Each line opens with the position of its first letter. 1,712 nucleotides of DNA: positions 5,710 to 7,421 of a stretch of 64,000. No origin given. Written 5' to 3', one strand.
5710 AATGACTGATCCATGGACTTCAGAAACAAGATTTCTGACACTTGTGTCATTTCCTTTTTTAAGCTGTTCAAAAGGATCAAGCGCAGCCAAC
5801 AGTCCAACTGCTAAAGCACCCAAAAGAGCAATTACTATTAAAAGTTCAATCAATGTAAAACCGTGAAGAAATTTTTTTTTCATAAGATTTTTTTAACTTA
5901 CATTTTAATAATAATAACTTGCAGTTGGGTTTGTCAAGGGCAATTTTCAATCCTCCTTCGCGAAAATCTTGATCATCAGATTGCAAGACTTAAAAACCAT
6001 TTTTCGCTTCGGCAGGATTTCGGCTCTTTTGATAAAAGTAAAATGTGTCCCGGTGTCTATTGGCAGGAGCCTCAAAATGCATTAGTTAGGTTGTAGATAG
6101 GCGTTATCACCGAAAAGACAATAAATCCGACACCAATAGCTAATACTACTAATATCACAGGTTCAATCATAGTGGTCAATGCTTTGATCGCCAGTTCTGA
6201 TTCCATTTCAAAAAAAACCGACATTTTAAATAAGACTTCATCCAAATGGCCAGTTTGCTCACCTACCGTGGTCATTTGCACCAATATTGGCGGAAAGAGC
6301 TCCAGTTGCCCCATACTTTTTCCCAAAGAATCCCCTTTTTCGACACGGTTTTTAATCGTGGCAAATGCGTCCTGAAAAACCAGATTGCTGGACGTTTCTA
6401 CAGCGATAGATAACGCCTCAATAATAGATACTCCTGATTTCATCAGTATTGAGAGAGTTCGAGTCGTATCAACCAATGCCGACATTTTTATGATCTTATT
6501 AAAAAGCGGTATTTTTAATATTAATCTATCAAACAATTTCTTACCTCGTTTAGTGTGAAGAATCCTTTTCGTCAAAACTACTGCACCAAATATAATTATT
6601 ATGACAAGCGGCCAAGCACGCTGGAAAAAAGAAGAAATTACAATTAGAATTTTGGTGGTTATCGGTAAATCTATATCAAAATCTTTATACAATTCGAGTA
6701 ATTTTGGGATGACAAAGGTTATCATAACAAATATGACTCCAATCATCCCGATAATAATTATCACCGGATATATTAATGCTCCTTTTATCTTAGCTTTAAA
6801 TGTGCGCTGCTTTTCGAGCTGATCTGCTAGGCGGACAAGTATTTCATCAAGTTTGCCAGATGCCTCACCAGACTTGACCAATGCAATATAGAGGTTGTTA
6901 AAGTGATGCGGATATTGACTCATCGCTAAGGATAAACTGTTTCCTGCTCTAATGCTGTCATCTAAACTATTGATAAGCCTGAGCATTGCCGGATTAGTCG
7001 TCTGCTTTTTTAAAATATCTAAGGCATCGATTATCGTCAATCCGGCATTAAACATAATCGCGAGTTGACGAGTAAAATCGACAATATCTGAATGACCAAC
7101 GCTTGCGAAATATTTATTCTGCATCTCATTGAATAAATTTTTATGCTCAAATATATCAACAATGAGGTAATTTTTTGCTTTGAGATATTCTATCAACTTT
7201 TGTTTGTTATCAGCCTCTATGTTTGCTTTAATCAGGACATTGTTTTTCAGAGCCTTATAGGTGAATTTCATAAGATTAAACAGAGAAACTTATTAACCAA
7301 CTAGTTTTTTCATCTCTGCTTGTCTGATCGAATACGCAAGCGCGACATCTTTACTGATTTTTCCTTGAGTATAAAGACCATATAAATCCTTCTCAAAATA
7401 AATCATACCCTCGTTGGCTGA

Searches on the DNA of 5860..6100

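Call 9: search_rna_families(source=window, start=5860, end=6100, threshold=evalue, max_evalue=10, show_alignments=3)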
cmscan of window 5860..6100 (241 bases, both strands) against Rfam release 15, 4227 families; matches with E-value up to 10: 1.
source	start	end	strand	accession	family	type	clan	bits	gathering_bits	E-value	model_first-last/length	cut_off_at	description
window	5863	5969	+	RF02960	DUF2800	Cis-reg;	-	12.3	60.2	5.5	1-158/158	no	DUF2800 RNA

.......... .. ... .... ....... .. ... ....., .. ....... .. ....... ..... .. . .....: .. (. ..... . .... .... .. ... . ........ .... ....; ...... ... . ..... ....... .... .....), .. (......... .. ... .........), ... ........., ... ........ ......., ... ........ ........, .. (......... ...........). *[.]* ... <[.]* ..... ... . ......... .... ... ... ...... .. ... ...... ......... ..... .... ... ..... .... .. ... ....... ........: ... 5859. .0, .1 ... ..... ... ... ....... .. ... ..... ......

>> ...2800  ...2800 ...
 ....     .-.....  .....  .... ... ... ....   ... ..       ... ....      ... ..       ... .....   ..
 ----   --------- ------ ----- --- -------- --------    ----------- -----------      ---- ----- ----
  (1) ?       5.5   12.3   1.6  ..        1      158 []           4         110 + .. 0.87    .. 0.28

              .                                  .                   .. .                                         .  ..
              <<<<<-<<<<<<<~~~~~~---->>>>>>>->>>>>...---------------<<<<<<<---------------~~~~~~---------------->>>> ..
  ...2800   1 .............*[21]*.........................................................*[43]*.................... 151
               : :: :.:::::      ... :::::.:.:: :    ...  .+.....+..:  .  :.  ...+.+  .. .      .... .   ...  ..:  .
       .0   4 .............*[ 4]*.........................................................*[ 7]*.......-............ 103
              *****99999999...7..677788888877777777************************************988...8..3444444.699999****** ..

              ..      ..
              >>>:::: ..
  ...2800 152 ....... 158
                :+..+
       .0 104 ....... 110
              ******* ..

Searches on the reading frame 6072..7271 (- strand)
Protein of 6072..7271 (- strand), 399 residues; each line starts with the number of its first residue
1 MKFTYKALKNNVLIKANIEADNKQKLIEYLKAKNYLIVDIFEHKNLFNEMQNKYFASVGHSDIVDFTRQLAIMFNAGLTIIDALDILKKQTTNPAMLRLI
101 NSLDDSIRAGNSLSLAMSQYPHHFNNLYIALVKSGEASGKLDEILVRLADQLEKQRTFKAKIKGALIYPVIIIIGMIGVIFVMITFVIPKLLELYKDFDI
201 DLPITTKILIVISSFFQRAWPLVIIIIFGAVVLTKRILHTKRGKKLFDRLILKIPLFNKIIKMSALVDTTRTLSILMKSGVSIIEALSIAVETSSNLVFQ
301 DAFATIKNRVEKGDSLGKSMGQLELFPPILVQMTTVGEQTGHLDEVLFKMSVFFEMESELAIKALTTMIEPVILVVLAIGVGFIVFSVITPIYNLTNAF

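Call 16: search_protein_families(library=pfam, proteins=[window:6072-7271:-])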
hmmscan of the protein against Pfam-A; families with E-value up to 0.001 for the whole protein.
window:6072-7271:- (399 aa): 1 family
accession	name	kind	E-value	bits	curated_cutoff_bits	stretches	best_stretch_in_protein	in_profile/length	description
PF00482.28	T2SSF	-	3.1e-63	211.8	25.2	2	66-189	1-125/125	Type II secretion system (T2SS), protein F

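Call 17: find_encoding_contigs(protein=window:6072-7271:-, flank=10000, max_places=10)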
Protein window:6072-7271:- (399 aa): 17 contigs read that carry it; 6 places shown.
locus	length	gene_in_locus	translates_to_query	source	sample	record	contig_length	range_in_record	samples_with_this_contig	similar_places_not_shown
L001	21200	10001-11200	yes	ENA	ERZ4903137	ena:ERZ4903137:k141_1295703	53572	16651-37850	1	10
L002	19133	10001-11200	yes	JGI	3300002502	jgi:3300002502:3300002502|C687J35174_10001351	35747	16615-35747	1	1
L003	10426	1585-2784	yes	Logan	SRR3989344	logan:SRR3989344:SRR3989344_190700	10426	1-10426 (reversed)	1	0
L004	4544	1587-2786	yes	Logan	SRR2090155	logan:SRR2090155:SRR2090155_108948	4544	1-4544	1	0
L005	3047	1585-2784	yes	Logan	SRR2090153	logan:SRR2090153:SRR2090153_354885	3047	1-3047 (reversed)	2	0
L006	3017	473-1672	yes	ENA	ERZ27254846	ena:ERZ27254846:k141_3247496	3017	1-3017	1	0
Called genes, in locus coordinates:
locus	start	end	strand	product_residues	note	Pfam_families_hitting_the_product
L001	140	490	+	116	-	PF01029:NusB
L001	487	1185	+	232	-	PF22935:RM44_endonuclase, PF14622:Ribonucleas_3_3, PF00636:Ribonuclease_3, PF00035:dsrm, PF22892:DSRM_MRPL44 (weak)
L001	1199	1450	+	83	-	PF00886:Ribosomal_S16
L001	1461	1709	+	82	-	PF13083:KH_KhpA-B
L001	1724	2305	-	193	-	-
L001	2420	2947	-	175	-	-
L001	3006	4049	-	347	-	PF11104:PilM_2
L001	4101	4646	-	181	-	PF07963:N_methyl (weak)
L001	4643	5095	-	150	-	-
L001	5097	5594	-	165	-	-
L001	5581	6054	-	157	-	PF07963:N_methyl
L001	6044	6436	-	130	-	PF07963:N_methyl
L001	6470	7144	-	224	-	PF13177:DNA_pol3_delta2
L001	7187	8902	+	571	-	PF05157:MshEN, PF00437:T2SSE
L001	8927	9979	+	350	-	PF00437:T2SSE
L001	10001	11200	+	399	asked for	PF00482:T2SSF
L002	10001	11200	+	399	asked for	PF00482:T2SSF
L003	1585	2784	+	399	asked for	PF00482:T2SSF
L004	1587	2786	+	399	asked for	PF00482:T2SSF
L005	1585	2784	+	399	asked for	PF00482:T2SSF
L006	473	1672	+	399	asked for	PF00482:T2SSF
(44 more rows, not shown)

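Call 18: find_homologous_proteins(query=window:6072-7271:-, max_evalue=1e-40)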
Query window:6072-7271:- (399 aa): 6477 proteins with E <= 1e-40 among 8000 candidates; the best 120 are listed.
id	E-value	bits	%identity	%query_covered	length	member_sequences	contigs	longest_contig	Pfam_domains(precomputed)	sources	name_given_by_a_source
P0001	1.0e-246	836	100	100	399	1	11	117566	PF00482.29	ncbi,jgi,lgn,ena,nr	ncbi:hypothetical protein A3C23_03470 [Candidatus Roizmanbacteria bacterium RIFCSPHIGHO2_02_FULL_37_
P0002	3.2e-212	722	86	100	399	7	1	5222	PF00482.29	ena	-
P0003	4.4e-166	570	68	100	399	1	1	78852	PF00482.29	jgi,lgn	-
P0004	1.6e-159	549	62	100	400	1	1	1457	PF00482.29,PF28597.1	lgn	-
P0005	2.0e-159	549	63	100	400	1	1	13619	PF00482.29,PF28597.1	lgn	-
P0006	2.0e-159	548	62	100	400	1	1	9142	PF00482.29,PF28597.1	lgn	-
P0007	8.7e-159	546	63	100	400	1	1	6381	PF00482.29,PF28597.1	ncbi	-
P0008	2.7e-157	542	63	100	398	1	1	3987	PF00482.29,PF28597.1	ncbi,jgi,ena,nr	ncbi:MAG TPA: type II secretion system F family protein [Candidatus Nitrosocosmicus sp.]|nr:type II 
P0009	8.9e-154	530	61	100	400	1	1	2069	PF00482.29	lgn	-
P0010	3.9e-153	528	62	100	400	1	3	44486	PF00482.29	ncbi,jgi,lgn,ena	-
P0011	3.8e-152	525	61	100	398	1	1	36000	PF00482.29,PF28597.1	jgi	jgi:type IV pilus assembly protein PilC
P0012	1.0e-151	523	59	100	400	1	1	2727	PF00482.29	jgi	-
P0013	2.2e-151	522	61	100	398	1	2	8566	PF00482.29,PF28597.1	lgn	-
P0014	9.1e-151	520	60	100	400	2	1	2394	PF00482.29,PF28597.1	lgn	-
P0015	1.3e-150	519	60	100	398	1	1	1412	PF00482.29,PF28597.1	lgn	-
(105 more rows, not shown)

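Call 20: find_encoding_contigs(protein=P0002, flank=10000, max_places=2)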
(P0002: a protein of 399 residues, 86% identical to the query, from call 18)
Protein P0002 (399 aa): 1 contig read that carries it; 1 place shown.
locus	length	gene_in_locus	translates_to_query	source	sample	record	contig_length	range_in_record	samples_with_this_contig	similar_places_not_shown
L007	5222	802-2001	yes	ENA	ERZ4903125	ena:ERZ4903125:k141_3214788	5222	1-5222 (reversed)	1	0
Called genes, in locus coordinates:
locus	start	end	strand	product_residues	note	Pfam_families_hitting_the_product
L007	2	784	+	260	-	?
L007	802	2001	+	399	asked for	PF00482:T2SSF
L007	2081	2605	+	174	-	PF07963:N_methyl (faint)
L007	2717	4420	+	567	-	PF11028:TMEM260_N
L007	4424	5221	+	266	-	?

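Call 21: find_encoding_contigs(protein=P0003, flank=10000, max_places=2)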
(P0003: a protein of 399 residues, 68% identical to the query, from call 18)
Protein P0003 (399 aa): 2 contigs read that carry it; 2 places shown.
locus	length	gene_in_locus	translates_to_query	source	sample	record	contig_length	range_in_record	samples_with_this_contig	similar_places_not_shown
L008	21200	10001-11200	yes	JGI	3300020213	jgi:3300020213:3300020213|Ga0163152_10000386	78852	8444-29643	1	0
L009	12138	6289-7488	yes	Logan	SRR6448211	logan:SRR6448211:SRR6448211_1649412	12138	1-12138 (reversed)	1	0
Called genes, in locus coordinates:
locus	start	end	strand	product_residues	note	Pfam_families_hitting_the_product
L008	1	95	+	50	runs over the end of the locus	PF01783:Ribosomal_L32p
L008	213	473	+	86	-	PF01029:NusB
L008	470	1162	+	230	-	PF22935:RM44_endonuclase, PF14622:Ribonucleas_3_3, PF00636:Ribonuclease_3, PF00035:dsrm, PF22892:DSRM_MRPL44 (weak)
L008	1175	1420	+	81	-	PF00886:Ribosomal_S16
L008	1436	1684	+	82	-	PF13083:KH_KhpA-B, PF00013:KH_1 (weak)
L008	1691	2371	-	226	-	-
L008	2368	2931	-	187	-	-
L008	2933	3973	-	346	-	PF11104:PilM_2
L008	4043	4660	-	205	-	-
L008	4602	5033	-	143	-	-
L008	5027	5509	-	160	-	-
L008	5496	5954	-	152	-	PF07963:N_methyl (weak), PF08334:T2SSG (weak)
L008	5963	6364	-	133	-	PF07963:N_methyl (weak)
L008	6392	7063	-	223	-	PF13177:DNA_pol3_delta2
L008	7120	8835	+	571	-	PF05157:MshEN, PF00437:T2SSE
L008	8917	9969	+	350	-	PF00437:T2SSE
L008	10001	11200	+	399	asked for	PF00482:T2SSF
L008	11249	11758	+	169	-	PF07963:N_methyl (weak)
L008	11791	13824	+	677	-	PF11028:TMEM260_N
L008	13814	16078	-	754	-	PF09586:YfhO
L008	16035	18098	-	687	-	PF04932:Wzy_C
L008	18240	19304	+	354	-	PF00022:Actin (weak), PF06723:MreB_Mbl, PF14450:FtsA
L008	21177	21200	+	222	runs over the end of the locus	-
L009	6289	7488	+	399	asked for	PF00482:T2SSF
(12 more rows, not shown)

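Call 22: find_encoding_contigs(protein=P0010, flank=10000, max_places=2)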
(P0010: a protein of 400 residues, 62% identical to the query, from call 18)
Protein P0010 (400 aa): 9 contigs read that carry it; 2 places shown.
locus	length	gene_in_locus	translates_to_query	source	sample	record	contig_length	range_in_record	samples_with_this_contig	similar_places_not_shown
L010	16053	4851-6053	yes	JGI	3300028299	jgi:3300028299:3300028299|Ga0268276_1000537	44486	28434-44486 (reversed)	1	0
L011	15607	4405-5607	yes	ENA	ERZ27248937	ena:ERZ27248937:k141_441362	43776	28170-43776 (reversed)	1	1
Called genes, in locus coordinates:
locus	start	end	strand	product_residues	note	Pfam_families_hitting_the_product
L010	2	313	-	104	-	?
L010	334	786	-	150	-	PF07963:N_methyl (weak)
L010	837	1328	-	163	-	PF07963:N_methyl (weak)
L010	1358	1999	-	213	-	PF13177:DNA_pol3_delta2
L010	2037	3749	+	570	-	PF05157:MshEN, PF00437:T2SSE, PF13191:AAA_16 (weak)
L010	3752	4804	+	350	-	PF00437:T2SSE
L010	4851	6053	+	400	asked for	PF00482:T2SSF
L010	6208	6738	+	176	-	PF07963:N_methyl (weak)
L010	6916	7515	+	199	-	PF07963:N_methyl (weak)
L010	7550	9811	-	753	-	PF04932:Wzy_C, PF07719:TPR_2 (faint)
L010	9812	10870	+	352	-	PF00022:Actin (weak), PF06723:MreB_Mbl, PF14450:FtsA (faint)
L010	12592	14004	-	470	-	PF01229:Glyco_hydro_39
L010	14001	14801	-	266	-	-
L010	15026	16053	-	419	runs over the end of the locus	PF01566:Nramp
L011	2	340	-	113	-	?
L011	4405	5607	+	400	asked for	PF00482:T2SSF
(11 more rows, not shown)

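Call 23: find_encoding_contigs(protein=P0011, flank=10000, max_places=2)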
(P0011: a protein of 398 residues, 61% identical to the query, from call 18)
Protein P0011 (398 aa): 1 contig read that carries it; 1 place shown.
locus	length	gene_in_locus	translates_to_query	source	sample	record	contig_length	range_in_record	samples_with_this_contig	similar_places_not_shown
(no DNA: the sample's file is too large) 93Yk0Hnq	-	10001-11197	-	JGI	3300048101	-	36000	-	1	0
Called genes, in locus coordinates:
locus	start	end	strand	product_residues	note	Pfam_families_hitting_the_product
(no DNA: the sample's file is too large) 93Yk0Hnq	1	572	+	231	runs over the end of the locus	PF22935:RM44_endonuclase, PF14622:Ribonucleas_3_3, PF00636:Ribonuclease_3, PF00035:dsrm, PF22892:DSRM_MRPL44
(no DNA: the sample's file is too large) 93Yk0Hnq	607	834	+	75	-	PF00886:Ribosomal_S16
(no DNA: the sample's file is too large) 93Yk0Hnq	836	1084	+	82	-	PF13083:KH_KhpA-B, PF00013:KH_1 (weak)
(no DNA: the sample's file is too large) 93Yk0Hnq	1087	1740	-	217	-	-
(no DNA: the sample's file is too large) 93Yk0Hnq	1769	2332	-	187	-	-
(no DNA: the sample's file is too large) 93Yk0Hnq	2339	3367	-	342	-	PF11104:PilM_2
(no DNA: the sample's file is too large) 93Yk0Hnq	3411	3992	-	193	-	-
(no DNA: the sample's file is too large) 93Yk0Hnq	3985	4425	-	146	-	-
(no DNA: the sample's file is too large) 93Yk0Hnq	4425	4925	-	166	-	PF07963:N_methyl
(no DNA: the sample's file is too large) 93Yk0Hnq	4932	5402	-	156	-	PF07963:N_methyl, PF08334:T2SSG (weak)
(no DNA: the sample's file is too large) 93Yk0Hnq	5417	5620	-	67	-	-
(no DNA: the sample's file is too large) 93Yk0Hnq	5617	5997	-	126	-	-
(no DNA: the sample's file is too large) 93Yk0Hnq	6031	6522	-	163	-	PF07963:N_methyl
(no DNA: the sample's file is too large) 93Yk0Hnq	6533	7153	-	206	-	PF13177:DNA_pol3_delta2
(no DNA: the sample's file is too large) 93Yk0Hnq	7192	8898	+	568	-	PF05157:MshEN, PF00437:T2SSE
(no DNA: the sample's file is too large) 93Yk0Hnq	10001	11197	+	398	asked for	PF28597:T2SSF_N (weak), PF00482:T2SSF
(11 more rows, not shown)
